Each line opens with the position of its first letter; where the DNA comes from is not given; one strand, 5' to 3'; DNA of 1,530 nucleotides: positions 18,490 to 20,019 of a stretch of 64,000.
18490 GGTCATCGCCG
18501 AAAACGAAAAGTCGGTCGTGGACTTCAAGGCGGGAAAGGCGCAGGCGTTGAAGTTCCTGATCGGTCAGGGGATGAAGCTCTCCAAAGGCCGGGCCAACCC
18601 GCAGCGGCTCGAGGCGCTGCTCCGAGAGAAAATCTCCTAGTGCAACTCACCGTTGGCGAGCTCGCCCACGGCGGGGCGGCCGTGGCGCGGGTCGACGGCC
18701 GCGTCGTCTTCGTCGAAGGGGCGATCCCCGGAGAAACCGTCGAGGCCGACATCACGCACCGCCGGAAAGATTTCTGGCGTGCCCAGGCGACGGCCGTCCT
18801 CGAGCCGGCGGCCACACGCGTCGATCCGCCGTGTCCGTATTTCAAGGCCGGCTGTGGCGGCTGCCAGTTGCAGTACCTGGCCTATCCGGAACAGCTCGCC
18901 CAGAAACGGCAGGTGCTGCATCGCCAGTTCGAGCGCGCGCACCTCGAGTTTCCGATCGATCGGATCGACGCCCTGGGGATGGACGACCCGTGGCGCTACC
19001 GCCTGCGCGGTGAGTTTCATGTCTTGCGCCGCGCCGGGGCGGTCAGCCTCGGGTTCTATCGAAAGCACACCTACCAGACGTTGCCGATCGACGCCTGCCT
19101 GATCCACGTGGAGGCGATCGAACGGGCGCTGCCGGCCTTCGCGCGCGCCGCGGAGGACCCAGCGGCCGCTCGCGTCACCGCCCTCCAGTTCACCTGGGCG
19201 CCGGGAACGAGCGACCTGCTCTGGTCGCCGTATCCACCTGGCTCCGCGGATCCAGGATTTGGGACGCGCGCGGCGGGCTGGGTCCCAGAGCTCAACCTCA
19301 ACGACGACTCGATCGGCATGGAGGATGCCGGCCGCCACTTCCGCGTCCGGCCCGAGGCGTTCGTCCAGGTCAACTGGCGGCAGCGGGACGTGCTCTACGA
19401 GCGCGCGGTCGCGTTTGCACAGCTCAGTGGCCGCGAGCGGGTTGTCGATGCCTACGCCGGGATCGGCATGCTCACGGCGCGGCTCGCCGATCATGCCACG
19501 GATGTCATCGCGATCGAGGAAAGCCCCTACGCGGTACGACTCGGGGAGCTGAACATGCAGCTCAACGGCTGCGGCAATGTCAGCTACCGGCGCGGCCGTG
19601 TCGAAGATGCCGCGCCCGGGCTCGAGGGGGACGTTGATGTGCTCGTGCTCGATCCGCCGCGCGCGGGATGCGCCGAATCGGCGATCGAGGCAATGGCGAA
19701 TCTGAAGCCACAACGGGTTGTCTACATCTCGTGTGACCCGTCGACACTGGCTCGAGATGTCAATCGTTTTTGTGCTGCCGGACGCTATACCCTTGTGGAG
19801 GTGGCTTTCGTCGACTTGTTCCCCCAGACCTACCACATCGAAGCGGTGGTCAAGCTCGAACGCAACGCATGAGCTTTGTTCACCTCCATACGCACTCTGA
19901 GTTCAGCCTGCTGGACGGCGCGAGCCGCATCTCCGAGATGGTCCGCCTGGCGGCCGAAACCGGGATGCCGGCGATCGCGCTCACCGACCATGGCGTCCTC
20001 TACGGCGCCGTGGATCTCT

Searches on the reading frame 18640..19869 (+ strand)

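Call 61: search_protein_families(library=pfam, proteins=[window:18640-19869:+], max_evalue=0.00001)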
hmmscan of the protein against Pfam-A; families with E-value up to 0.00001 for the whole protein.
window:18640-19869:+ (410 aa): 3 families
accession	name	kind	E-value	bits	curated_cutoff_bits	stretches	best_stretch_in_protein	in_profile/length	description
PF05958.17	tRNA_U5-meth_tr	-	9.2e-19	68.1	23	1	224-408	162-356/357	tRNA (Uracil-5-)-methyltransferase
PF02475.24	TRM5-TYW2_MTfase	-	2.5e-08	34.5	28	1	243-315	16-89/164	TRM5/TYW2 methyltransferase domain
PF01938.26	TRAM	-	5e-08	33.1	21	1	3-50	10-60/61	TRAM domain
